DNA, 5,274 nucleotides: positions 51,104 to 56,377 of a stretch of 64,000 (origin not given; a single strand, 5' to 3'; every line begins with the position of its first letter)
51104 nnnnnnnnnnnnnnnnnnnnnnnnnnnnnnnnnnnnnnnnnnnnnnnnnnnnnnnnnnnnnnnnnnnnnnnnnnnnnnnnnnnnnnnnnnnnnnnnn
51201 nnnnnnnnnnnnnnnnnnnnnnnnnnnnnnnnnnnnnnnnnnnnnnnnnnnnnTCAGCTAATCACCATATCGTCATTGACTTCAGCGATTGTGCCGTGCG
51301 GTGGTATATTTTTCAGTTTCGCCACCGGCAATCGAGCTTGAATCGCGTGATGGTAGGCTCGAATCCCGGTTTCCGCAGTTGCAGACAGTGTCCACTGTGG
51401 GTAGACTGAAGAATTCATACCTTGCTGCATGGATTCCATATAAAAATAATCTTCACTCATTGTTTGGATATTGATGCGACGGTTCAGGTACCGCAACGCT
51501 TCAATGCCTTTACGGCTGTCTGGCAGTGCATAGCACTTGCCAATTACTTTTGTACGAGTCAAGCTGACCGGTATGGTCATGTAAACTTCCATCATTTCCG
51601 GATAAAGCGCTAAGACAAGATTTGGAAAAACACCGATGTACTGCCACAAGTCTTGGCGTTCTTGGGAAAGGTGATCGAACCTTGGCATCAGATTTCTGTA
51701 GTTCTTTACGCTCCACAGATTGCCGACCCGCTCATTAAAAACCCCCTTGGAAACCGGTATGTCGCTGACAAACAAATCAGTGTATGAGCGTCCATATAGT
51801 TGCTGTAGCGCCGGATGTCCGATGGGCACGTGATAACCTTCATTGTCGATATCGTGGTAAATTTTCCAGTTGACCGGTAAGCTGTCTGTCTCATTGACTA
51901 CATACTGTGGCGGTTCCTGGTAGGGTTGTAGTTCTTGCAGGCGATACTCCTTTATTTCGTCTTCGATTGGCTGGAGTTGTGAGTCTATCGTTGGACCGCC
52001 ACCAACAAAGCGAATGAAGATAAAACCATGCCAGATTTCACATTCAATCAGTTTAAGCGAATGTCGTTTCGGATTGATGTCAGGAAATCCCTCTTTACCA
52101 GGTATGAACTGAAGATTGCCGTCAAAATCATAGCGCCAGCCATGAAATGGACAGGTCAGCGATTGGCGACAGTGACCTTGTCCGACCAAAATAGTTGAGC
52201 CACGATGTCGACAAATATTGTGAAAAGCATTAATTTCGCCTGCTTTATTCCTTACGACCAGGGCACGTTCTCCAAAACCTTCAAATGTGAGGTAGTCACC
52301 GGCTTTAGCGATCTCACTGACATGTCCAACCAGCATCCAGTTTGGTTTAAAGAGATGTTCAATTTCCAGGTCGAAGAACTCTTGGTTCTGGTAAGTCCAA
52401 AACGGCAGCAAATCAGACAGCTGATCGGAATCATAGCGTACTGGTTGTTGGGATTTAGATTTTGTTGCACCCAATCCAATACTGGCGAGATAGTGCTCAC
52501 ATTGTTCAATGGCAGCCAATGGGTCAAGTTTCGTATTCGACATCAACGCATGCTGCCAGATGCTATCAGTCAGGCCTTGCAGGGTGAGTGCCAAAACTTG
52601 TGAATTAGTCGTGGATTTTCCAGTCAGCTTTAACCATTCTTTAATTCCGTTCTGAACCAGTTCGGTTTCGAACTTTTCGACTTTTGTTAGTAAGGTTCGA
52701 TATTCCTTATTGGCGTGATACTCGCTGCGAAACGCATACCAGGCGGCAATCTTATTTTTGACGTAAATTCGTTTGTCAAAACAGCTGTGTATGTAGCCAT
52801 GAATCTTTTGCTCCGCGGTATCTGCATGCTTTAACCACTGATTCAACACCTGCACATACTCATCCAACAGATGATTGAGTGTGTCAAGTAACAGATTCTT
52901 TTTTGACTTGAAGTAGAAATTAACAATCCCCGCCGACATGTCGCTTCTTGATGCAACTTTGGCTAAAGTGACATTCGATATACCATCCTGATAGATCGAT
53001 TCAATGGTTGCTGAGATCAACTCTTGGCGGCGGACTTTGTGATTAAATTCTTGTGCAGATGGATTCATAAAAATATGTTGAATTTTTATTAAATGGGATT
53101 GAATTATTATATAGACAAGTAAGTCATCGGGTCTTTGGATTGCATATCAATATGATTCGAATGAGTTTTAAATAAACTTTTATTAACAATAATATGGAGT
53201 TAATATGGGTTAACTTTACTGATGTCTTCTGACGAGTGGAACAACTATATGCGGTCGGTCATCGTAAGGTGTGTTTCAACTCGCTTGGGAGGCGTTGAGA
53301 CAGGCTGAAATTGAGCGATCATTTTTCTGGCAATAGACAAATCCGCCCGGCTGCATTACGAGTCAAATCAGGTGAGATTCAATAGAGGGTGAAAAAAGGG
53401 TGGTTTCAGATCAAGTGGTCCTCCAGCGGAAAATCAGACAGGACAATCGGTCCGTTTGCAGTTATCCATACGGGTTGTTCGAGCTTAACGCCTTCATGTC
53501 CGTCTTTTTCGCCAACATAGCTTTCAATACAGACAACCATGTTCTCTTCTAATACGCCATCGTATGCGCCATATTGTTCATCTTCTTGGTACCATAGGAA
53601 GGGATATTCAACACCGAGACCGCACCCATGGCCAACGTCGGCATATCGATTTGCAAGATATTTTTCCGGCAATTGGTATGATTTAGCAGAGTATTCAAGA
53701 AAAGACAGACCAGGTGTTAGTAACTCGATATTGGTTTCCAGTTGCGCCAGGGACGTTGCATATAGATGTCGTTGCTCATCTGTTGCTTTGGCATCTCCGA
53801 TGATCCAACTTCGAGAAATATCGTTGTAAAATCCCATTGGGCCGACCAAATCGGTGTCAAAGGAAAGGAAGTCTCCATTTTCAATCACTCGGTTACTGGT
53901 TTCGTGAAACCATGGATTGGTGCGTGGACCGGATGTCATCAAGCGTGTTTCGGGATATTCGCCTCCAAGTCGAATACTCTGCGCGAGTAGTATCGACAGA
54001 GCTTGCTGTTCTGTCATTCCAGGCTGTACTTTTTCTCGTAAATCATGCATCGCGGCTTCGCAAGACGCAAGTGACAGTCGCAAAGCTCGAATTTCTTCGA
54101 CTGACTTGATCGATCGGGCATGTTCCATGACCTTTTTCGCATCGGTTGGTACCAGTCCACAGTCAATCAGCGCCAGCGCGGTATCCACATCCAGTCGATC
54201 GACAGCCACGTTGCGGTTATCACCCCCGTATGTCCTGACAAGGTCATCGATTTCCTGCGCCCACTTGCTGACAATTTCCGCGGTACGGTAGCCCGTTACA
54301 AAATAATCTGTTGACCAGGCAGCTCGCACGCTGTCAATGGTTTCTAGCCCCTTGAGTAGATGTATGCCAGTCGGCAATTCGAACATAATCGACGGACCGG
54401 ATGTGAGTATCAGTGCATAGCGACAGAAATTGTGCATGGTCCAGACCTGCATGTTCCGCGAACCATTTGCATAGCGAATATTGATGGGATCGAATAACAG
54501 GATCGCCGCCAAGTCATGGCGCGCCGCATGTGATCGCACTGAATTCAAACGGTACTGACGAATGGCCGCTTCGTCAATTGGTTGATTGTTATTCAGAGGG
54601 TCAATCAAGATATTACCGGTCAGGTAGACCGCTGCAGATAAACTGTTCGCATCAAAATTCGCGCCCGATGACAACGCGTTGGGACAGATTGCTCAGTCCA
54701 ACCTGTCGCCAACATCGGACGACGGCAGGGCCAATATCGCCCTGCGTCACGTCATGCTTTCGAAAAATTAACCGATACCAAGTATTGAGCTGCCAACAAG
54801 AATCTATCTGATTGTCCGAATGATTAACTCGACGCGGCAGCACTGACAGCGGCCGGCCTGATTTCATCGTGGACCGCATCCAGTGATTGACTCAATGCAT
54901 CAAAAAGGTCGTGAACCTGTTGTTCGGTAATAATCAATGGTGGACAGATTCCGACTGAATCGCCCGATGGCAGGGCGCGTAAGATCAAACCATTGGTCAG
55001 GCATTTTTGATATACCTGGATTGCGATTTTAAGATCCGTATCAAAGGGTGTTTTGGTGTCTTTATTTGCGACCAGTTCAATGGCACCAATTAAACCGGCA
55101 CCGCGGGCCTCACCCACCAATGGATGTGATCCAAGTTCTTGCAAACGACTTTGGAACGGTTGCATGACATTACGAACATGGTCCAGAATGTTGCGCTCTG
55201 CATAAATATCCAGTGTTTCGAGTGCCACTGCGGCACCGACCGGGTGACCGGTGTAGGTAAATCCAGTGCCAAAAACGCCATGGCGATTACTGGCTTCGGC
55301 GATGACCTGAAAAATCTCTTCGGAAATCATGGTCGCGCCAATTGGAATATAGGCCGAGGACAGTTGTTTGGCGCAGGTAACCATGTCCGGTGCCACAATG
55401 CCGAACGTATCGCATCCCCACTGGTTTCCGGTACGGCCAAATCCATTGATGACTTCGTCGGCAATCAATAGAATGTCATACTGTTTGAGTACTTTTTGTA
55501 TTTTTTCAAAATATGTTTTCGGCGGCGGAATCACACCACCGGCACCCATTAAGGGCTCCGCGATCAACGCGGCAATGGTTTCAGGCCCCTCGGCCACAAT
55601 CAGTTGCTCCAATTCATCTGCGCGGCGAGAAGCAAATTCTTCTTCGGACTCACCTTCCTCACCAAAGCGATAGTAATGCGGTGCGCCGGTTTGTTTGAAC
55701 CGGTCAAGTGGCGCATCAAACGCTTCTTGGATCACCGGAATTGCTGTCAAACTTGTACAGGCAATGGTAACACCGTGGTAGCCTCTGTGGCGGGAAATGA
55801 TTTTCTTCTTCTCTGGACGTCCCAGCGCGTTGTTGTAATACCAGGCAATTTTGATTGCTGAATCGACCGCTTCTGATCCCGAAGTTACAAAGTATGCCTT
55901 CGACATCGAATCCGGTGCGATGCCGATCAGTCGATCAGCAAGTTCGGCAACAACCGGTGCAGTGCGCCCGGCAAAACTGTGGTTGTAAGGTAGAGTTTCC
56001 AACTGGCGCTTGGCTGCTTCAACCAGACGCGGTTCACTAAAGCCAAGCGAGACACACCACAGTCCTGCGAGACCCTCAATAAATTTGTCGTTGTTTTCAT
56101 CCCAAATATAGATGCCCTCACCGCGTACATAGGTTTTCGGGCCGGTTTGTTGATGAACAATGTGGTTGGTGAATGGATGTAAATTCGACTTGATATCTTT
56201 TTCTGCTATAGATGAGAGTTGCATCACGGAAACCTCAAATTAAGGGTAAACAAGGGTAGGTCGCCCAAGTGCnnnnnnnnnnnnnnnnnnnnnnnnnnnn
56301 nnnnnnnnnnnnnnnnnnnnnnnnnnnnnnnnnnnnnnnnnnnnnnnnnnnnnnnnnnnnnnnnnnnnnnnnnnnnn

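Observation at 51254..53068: A single 604-aa ORF fuses a TetR-family DNA-binding regulator to a complete Rieske oxygenase alpha subunit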

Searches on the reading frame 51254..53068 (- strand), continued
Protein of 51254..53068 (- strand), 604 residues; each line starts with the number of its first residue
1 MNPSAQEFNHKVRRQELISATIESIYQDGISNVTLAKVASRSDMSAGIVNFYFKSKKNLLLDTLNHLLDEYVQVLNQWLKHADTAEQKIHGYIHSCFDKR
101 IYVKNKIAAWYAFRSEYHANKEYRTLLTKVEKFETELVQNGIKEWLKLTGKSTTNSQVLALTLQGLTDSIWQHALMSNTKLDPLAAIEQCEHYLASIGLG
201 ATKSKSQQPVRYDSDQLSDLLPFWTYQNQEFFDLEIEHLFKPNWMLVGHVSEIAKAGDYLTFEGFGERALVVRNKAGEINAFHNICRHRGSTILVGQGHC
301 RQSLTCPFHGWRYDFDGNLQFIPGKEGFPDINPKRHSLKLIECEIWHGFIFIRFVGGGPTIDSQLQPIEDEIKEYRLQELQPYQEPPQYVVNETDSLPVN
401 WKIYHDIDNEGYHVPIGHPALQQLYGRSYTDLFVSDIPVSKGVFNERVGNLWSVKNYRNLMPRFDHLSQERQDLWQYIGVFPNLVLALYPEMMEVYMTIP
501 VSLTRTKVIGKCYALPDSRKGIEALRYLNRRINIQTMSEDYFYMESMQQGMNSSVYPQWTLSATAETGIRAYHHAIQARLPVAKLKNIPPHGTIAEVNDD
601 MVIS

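Call 71: search_protein_families(library=pfam, proteins=[P0197, P0202, P0226, P0266, P0143, P0161, P0140, P0136], max_evalue=0.001)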
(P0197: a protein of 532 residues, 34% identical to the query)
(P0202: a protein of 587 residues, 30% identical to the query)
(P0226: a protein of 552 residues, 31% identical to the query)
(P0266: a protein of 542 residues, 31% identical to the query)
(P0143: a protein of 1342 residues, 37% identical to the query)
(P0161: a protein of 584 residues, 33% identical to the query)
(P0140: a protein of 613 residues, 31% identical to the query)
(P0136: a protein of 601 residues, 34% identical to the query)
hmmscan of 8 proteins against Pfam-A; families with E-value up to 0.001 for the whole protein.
P0197 (532 aa): 3 families
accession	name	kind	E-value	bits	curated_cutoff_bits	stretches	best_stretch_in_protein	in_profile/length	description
PF00355.32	Rieske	-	2.6e-11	43.7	20.3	1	271-356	2-84/88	Rieske [2Fe-2S] domain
PF13977.11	TetR_C_6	-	1.5e-09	38.5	27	1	110-223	1-113/115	BetI-type transcriptional repressor, C-terminal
PF00440.29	TetR_N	-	0.00011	22.3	24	1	43-86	3-46/47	Bacterial regulatory proteins, tetR family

P0202 (587 aa): 4 families
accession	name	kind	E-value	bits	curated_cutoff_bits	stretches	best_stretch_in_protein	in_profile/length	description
PF00355.32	Rieske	-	8.4e-11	42.1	20.3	1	264-349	2-84/88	Rieske [2Fe-2S] domain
PF00848.25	Ring_hydroxyl_A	-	4.1e-10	40.3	24.9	1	387-553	3-184/208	Ring hydroxylating alpha subunit (catalytic domain)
PF13977.11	TetR_C_6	-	8.2e-10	39.3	27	1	97-210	2-114/115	BetI-type transcriptional repressor, C-terminal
PF00440.29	TetR_N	-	0.00032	20.8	24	1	38-72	12-46/47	Bacterial regulatory proteins, tetR family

P0226 (552 aa): 4 families
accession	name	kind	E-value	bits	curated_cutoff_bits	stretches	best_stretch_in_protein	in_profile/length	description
PF13977.11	TetR_C_6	-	3.3e-11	43.8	27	1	96-209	2-114/115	BetI-type transcriptional repressor, C-terminal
PF00848.25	Ring_hydroxyl_A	-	9.7e-08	32.6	24.9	1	449-550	98-207/208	Ring hydroxylating alpha subunit (catalytic domain)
PF00355.32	Rieske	-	2.3e-05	24.6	20.3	1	251-328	2-76/88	Rieske [2Fe-2S] domain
PF00440.29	TetR_N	-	2.6e-05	24.3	24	1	27-71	2-46/47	Bacterial regulatory proteins, tetR family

P0266 (542 aa): 3 families
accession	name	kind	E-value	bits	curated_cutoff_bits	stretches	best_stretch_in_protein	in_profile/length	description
PF13977.11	TetR_C_6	-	7.6e-14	52.3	27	1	97-211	1-114/115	BetI-type transcriptional repressor, C-terminal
PF00355.32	Rieske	-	6e-07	29.7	20.3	1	257-335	1-75/88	Rieske [2Fe-2S] domain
PF00440.29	TetR_N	-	2.8e-05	24.2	24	1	28-73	1-46/47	Bacterial regulatory proteins, tetR family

P0143 (1342 aa): 14 families
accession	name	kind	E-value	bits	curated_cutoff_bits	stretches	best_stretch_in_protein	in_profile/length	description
PF00005.33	ABC_tran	-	1e-43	149.7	25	2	538-668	1-119/137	ABC transporter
PF00664.28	ABC_membrane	-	2.6e-24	86.8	28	1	914-1078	108-272/274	ABC transporter transmembrane region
PF00355.32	Rieske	-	5e-21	74.8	20.3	1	266-354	1-86/88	Rieske [2Fe-2S] domain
PF13977.11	TetR_C_6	-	1.5e-18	67.5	27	1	104-214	4-114/115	BetI-type transcriptional repressor, C-terminal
PF00440.29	TetR_N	-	4.7e-11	42.7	24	1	32-76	1-45/47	Bacterial regulatory proteins, tetR family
PF13555.12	AAA_29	-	2.6e-09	37.1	27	1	1142-1170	12-40/61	P-loop containing region of AAA domain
PF13191.12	AAA_16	-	8.5e-07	30.1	32.6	0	553-600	29-71/167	AAA ATPase domain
PF13401.12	AAA_22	-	1.7e-06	28.8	27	0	553-584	10-42/130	AAA domain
PF13604.12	AAA_30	-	9.9e-06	25.8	27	0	1153-1184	19-50/191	AAA domain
PF13476.12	AAA_23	-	1.2e-05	26.5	27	0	1143-1169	11-36/201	AAA domain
PF00848.25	Ring_hydroxyl_A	-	1.9e-05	25.1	24.9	1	416-443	15-42/208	Ring hydroxylating alpha subunit (catalytic domain)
PF13304.12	AAA_21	-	0.0001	22.9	27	0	1155-1177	2-24/304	AAA domain, putative AbiEii toxin, Type IV TA system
PF06414.18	Zeta_toxin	-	0.00013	21.9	22.3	0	1157-1193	21-57/199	Zeta toxin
PF03193.22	RsgA_GTPase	-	0.00025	21.3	30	0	1152-1171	106-125/174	RsgA GTPase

P0161 (584 aa): 4 families
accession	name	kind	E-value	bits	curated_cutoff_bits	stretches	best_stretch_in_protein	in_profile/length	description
PF13977.11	TetR_C_6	-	2.4e-17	63.6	27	1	89-202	1-114/115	BetI-type transcriptional repressor, C-terminal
PF00355.32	Rieske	-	3e-17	62.7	20.3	1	244-327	1-81/88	Rieske [2Fe-2S] domain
PF00440.29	TetR_N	-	7.3e-11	42.1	24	1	20-65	1-46/47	Bacterial regulatory proteins, tetR family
PF00848.25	Ring_hydroxyl_A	-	5.6e-10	39.9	24.9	1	386-559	10-199/208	Ring hydroxylating alpha subunit (catalytic domain)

P0140 (613 aa): 3 families
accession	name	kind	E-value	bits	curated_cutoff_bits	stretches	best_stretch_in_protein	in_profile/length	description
PF00355.32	Rieske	-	1.5e-18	66.9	20.3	1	247-332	1-83/88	Rieske [2Fe-2S] domain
PF00848.25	Ring_hydroxyl_A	-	4.4e-12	46.8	24.9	1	396-577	14-203/208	Ring hydroxylating alpha subunit (catalytic domain)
PF00440.29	TetR_N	-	3e-10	40.2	24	1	17-61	1-45/47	Bacterial regulatory proteins, tetR family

P0136 (601 aa): 4 families
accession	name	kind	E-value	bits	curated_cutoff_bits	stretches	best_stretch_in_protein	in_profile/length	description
PF00848.25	Ring_hydroxyl_A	-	9.1e-41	140.5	24.9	1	413-600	12-207/208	Ring hydroxylating alpha subunit (catalytic domain)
PF00355.32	Rieske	-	1.5e-19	70.1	20.3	1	268-353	2-85/88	Rieske [2Fe-2S] domain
PF13977.11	TetR_C_6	-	1.5e-13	51.3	27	1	104-215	2-114/115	BetI-type transcriptional repressor, C-terminal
PF00440.29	TetR_N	-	8.5e-08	32.3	24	1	34-77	1-44/47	Bacterial regulatory proteins, tetR family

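Call 74: search_protein_families(library=pfam, proteins=[L055:3739-5352:+, L071:348-2444:+, L060:3893-4255:+, L007:4970-5779:-, L054:10717-11364:-], max_evalue=0.001)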
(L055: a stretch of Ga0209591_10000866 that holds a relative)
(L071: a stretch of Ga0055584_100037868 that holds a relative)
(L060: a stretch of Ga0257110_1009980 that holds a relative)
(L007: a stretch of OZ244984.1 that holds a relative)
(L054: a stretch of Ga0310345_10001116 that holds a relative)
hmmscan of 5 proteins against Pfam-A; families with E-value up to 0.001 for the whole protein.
L055:3739-5352:+ (537 aa): 10 families
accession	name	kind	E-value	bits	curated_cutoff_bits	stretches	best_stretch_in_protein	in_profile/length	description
PF01593.30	Amino_oxidase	-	5.5e-15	56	19.8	1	14-521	3-443/443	Flavin containing amine oxidoreductase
PF01266.30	DAO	-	2.2e-11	44.3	27.9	1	4-43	1-40/353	FAD dependent oxidoreductase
PF13450.12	NAD_binding_8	-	2.6e-10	40.8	21.9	1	7-55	1-48/68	NAD(P)-binding Rossmann-like domain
PF12831.13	FAD_oxidored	-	4.3e-08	33.3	27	1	4-72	1-70/416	FAD dependent oxidoreductase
PF00890.30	FAD_binding_2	-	9e-07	28.9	20.4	1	4-42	1-39/414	FAD binding domain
PF01494.25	FAD_binding_3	-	1.7e-05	24.6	22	1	3-36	2-35/349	FAD binding domain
PF01946.23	Thi4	-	3.9e-05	23.5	26.2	1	3-41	18-57/235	Thi4 family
PF00070.33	Pyr_redox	-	0.00013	22.8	22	0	5-38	2-35/82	Pyridine nucleotide-disulphide oxidoreductase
PF07992.20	Pyr_redox_2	-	0.00062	19.7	26.1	0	3-37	1-36/291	Pyridine nucleotide-disulphide oxidoreductase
PF03486.20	HI0933_like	-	0.00071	19.5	50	0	4-38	2-36/244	HI0933-like protein Rossmann domain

L071:348-2444:+ (698 aa): 9 families
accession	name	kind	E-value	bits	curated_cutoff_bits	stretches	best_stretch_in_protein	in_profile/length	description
PF00724.26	Oxidored_FMN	-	6.5e-75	253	27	1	13-342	2-341/342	NADH:flavin oxidoreductase / NADH oxidase family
PF22620.2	OYE-like_second_a-b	-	3.5e-13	50.1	25.5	1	509-608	1-100/128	OYE-like second alpha/beta domain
PF07992.20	Pyr_redox_2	-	5.6e-10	39.6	26.1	1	392-617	2-234/291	Pyridine nucleotide-disulphide oxidoreductase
PF13450.12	NAD_binding_8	-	1.9e-08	34.9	21.9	1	395-432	1-38/68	NAD(P)-binding Rossmann-like domain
PF00070.33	Pyr_redox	-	3.8e-06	27.8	22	0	392-429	1-37/82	Pyridine nucleotide-disulphide oxidoreductase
PF03486.20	HI0933_like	-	0.00013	22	50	1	392-429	2-39/244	HI0933-like protein Rossmann domain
PF01266.30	DAO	-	0.00036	20.6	27.9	0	393-558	2-175/353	FAD dependent oxidoreductase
PF12831.13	FAD_oxidored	-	0.00049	19.9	27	0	393-441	2-50/416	FAD dependent oxidoreductase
PF01134.28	GIDA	-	0.00063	19.4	22.1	0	393-421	2-30/391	Glucose inhibited division protein A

L060:3893-4255:+ (120 aa): 3 families
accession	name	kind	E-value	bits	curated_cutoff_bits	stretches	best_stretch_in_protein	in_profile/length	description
PF12973.13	Cupin_7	-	2.7e-14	53.3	27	1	11-114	5-103/105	ChrR Cupin-like domain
PF07883.17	Cupin_2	-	2.1e-10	40.6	27.2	1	49-99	2-55/70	Cupin domain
PF00190.28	Cupin_1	-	0.00022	21.2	22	1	42-116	30-118/151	Cupin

L007:4970-5779:- (269 aa): 3 families
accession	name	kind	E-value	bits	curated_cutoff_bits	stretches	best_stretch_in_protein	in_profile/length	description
PF13561.12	adh_short_C2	-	1.5e-70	237.9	27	1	19-251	1-235/236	Enoyl-(Acyl carrier protein) reductase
PF00106.31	adh_short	-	3e-56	190.5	26.6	1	13-202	1-191/195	short chain dehydrogenase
PF08659.16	KR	-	3.5e-12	47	22.6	1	15-174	3-163/180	KR domain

L054:10717-11364:- (215 aa): 2 families
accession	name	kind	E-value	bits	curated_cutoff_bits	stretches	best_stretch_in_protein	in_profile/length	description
PF13977.11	TetR_C_6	-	4.5e-17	62.7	27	1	97-205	1-110/115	BetI-type transcriptional repressor, C-terminal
PF00440.29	TetR_N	-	2.2e-12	47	24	1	28-73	1-46/47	Bacterial regulatory proteins, tetR family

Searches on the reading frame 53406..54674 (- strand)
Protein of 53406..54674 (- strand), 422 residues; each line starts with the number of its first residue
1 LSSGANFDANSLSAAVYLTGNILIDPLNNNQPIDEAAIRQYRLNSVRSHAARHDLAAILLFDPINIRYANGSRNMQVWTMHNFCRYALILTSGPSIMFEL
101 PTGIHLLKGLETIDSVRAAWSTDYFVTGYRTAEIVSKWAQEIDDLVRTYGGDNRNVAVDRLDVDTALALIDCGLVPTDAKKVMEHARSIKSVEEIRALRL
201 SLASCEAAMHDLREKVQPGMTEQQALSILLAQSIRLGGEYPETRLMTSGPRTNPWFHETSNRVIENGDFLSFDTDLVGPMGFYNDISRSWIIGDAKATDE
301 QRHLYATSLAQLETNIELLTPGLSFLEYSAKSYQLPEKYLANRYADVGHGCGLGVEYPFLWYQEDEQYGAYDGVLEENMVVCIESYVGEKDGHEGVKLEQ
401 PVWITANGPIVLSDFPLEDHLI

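Call 6: search_protein_families(library=pfam, proteins=[window:53406-54674:-], max_evalue=0.001)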
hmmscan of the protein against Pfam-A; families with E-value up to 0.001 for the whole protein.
window:53406-54674:- (422 aa): 2 families
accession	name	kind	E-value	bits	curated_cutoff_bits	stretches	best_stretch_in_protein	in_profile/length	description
PF00557.29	Peptidase_M24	-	3.3e-29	102.6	23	1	198-406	3-208/208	Metallopeptidase family M24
PF01321.24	Creatinase_N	-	0.00084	20.3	22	0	42-188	1-127/128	Creatinase/Prolidase N-terminal domain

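Call 49: search_protein_families(library=ncbifam, proteins=[window:53406-54674:-], max_evalue=1e-20)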
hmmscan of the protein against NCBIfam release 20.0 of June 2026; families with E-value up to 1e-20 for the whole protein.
window:53406-54674:- (422 aa): 1 family
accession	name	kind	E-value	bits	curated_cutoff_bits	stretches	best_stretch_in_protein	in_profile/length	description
NF043017.1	DimsulpropLyDddP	equivalog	9.7e-95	317.9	600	1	36-421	52-442/443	dimethylsulfonioproprionate lyase DddP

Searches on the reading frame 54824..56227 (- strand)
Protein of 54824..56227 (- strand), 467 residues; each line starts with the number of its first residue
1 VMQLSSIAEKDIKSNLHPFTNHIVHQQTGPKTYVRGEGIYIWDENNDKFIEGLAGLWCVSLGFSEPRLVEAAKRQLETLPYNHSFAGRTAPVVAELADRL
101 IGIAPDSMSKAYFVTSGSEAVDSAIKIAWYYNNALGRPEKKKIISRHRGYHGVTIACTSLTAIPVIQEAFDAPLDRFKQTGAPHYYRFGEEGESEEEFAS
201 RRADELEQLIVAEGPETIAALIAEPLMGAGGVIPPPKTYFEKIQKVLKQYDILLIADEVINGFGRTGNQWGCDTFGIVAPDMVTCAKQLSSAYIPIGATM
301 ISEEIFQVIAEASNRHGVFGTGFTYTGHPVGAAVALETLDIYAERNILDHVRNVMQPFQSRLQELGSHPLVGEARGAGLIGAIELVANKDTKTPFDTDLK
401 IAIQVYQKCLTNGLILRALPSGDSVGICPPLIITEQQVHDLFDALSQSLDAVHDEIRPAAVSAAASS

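Call 6: search_protein_families(library=pfam, proteins=[window:54824-56227:-], max_evalue=0.001)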
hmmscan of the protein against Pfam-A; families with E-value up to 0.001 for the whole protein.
window:54824-56227:- (467 aa): 1 family
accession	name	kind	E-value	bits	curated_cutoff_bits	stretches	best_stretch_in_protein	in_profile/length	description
PF00202.27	Aminotran_3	-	6.4e-83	279.1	30.5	1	31-448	11-402/403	Aminotransferase class-III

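Call 49: search_protein_families(library=ncbifam, proteins=[window:54824-56227:-], max_evalue=1e-20)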
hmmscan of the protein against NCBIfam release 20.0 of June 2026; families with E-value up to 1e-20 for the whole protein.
window:54824-56227:- (467 aa): 65 families (the best 25 are shown)
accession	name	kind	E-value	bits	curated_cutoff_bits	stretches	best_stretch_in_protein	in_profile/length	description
NF004767.0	PRK06105.1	subfamily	5.4e-200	664.7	517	1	2-457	3-455/460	aminotransferase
NF005684.0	PRK07482.1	subfamily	4e-159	530.1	687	1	3-456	4-459/464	hypothetical protein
NF005682.0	PRK07480.1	subfamily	1.7e-143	478.6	510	1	5-457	11-457/459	aminotransferase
NF005447.0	PRK07036.1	equivalog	1.4e-132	442.7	618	1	5-460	11-463/468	aminotransferase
NF004625.0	PRK05965.1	subfamily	5.1e-124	414.5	729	1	2-455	1-451/460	hypothetical protein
NF005102.0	PRK06541.1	equivalog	5.1e-119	397.8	574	1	16-452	21-456/460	aspartate aminotransferase family protein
NF005683.0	PRK07481.1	subfamily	2.9e-115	385.8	575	1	8-453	7-451/453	hypothetical protein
NF005685.0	PRK07483.1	equivalog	2.1e-104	349.8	485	1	24-454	5-440/444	aspartate aminotransferase family protein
NF009068.0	PRK12403.1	equivalog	4.6e-102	342.2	817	1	10-456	17-457/460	aspartate aminotransferase family protein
NF052567.1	OmAmTferAptACaul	equivalog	2.5e-101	339.5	500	1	17-452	7-431/431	omega-aminotransferase AptA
TIGR00508.1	bioA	equivalog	3.7e-95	319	405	1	17-449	3-418/419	adenosylmethionine--8-amino-7-oxononanoate transaminase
NF005812.0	PRK07678.1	subfamily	6.1e-92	308.6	488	1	31-452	31-450/451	aminotransferase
NF004718.0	PRK06062.1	subfamily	5e-87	292.3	472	1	17-454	26-451/454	hypothetical protein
NF005375.0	PRK06917.1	equivalog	1.7e-86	290.8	535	1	34-454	19-441/448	aspartate aminotransferase family protein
NF005443.0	PRK07030.1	equivalog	6.9e-82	275.4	729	1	4-451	4-446/451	adenosylmethionine--8-amino-7-oxononanoate transaminase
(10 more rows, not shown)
